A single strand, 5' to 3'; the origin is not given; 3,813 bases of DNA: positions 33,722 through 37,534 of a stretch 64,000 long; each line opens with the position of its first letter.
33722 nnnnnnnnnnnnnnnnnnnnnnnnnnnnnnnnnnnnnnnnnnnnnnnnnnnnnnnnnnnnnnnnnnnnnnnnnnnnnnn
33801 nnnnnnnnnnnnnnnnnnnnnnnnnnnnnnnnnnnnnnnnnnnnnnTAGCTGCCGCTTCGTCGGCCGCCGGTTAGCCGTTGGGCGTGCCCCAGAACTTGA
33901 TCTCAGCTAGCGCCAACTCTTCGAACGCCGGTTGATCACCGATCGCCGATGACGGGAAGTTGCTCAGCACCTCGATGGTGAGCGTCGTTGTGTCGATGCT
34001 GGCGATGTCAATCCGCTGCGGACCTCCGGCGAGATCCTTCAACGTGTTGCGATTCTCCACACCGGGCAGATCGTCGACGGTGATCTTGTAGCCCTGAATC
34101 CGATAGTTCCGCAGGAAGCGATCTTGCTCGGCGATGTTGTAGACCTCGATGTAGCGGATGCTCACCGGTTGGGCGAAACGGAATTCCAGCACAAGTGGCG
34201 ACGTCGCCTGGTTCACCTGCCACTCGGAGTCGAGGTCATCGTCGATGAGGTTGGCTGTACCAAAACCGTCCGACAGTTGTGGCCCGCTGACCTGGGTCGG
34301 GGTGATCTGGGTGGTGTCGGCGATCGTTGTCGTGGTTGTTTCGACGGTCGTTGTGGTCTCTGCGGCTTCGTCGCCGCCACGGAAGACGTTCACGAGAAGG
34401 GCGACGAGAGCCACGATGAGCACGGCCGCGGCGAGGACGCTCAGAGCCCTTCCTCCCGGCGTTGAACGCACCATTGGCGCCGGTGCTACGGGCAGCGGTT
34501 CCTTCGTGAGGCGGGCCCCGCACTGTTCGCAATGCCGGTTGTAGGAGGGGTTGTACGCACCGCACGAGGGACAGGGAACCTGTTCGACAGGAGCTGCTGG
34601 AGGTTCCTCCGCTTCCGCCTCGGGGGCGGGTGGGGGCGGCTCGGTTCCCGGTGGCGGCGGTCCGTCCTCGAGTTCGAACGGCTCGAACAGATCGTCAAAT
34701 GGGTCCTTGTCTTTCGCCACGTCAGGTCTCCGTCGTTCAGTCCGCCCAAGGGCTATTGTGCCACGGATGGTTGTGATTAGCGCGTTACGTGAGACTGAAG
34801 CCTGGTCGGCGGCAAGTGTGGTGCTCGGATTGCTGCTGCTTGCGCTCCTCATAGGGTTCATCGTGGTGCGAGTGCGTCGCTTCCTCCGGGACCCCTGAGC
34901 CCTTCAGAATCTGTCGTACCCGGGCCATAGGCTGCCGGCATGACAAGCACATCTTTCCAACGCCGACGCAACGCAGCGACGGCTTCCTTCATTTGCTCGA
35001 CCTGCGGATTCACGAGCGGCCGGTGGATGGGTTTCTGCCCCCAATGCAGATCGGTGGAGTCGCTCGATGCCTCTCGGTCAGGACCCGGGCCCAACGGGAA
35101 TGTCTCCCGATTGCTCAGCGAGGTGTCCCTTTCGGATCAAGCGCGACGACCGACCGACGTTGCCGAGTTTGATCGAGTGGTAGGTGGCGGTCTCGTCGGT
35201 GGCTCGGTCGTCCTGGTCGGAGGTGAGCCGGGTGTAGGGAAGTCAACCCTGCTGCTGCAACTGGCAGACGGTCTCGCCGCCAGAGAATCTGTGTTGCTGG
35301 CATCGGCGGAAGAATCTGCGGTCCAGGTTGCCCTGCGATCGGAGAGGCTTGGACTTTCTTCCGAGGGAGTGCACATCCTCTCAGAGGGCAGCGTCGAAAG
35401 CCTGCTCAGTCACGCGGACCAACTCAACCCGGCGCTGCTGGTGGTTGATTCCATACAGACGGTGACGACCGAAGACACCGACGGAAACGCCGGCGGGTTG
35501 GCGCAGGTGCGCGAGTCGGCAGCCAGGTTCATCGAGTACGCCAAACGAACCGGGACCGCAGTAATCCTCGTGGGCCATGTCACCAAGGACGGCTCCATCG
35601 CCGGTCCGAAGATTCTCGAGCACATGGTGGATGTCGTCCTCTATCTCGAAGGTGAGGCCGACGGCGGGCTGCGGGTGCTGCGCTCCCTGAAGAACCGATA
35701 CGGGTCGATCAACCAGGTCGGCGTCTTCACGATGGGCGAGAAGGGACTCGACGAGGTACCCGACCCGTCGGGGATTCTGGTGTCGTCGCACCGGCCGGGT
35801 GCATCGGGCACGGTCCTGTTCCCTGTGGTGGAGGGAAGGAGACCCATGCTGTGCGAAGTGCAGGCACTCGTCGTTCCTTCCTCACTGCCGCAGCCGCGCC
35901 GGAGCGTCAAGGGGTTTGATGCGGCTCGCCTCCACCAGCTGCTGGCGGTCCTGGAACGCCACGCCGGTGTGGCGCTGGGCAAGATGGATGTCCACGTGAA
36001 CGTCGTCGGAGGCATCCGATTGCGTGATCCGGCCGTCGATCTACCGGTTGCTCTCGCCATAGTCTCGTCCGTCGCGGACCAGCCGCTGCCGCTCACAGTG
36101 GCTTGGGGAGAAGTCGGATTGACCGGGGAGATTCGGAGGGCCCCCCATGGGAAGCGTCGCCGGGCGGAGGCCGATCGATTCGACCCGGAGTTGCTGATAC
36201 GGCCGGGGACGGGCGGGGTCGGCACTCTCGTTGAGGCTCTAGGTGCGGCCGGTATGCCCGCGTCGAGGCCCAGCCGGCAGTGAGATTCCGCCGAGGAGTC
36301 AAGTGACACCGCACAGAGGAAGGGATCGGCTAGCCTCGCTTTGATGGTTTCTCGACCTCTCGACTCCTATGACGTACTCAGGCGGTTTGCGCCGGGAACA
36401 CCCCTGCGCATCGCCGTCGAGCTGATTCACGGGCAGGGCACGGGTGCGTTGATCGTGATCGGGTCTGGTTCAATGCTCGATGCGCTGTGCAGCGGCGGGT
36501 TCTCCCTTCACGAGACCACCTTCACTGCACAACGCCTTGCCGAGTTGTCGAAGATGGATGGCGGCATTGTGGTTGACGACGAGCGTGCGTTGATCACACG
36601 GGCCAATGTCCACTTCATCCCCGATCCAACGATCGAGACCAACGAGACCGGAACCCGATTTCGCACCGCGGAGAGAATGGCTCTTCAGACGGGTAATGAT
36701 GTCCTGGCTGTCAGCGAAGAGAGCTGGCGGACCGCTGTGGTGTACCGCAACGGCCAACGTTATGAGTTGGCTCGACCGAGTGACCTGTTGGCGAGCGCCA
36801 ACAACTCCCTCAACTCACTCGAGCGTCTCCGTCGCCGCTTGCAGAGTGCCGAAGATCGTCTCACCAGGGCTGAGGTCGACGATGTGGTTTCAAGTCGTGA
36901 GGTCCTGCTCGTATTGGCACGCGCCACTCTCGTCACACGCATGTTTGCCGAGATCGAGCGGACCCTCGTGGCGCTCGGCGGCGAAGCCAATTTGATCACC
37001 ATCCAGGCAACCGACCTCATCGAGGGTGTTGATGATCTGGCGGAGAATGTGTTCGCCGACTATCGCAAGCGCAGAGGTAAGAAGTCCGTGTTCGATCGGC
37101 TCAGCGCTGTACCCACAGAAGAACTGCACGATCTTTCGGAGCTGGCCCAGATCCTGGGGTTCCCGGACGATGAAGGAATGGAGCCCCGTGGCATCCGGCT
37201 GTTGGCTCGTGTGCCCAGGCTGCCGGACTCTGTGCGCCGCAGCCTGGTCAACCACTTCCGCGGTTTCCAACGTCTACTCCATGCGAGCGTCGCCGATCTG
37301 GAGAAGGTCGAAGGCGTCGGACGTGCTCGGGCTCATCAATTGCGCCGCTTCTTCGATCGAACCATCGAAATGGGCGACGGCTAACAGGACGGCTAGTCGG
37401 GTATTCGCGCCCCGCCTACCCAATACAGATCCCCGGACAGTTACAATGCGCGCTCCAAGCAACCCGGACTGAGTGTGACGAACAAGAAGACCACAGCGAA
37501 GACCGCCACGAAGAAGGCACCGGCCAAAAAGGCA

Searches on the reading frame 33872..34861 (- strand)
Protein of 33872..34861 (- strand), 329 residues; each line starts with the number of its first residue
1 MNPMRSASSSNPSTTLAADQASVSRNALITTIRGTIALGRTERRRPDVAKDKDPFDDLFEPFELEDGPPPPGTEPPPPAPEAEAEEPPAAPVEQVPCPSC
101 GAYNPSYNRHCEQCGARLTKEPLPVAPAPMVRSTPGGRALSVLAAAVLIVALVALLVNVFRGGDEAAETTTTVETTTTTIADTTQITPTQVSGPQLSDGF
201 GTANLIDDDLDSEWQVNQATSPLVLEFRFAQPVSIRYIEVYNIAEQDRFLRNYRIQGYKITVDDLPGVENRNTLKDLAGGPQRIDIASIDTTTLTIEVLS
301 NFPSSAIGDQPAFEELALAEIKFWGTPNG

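Call 65: search_protein_families(library=pfam, proteins=[window:33872-34861:-], max_evalue=0.0001)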
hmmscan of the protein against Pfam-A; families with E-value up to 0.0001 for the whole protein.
window:33872-34861:- (329 aa): 1 family
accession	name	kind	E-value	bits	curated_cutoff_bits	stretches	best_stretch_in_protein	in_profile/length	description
PF03256.22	ANAPC10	-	5.5e-05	23.3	21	1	182-245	21-84/185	Anaphase-promoting complex, subunit 10 (APC10)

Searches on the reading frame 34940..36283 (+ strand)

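Call 65: search_protein_families(library=pfam, proteins=[window:34940-36283:+], max_evalue=0.0001)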
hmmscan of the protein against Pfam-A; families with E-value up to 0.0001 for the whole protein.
window:34940-36283:+ (447 aa): 7 families
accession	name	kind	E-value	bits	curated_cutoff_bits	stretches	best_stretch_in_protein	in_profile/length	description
PF06745.19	ATPase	-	7.2e-14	52.2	26.6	1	71-139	2-72/231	KaiC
PF13481.12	AAA_25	-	7.8e-14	52.2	27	1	78-218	23-194/195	AAA domain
PF18073.7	Zn_ribbon_LapB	-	6.1e-09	35.9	25.7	1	17-43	1-27/28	Rubredoxin metal binding domain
PF13604.12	AAA_30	-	3.2e-07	30.7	27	1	89-230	19-141/191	AAA domain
PF03796.21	DnaB_C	-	9.1e-07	29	27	1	71-189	3-126/255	DnaB-like helicase C terminal domain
PF13191.12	AAA_16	-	1.7e-06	29.1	32.6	1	77-211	16-137/167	AAA ATPase domain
PF13401.12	AAA_22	-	1.4e-05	25.8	27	1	89-213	6-123/130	AAA domain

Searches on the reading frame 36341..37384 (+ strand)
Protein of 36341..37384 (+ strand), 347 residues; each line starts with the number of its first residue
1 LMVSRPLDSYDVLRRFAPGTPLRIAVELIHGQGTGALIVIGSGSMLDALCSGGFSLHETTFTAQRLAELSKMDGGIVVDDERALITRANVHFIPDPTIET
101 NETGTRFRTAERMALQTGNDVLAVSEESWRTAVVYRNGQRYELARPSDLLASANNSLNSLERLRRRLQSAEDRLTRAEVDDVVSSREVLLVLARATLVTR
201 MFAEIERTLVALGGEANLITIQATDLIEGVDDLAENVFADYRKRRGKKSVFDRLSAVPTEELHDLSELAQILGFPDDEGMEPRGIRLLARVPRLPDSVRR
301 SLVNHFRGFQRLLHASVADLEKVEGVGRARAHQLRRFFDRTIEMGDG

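Call 4: search_protein_families(library=pfam, proteins=[window:36341-37384:+], max_evalue=0.01)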
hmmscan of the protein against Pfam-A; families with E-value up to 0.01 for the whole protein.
window:36341-37384:+ (347 aa): 5 families
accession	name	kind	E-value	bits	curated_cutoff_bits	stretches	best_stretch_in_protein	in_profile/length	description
PF10635.14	DisA-linker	-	8e-28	97.5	25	1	145-277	3-138/142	DisA bacterial checkpoint controller linker region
PF02457.21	DAC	-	2.9e-18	66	27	1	24-134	2-114/119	DisA bacterial checkpoint controller nucleotide-binding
PF12826.13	HHH_2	-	1.1e-06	29.1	27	1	300-340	17-57/64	Helix-hairpin-helix motif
PF00633.29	HHH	-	0.00014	22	24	1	309-335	2-28/30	Helix-hairpin-helix motif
PF14520.12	HHH_5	-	0.0039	18.1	27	0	298-335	14-52/57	Helix-hairpin-helix domain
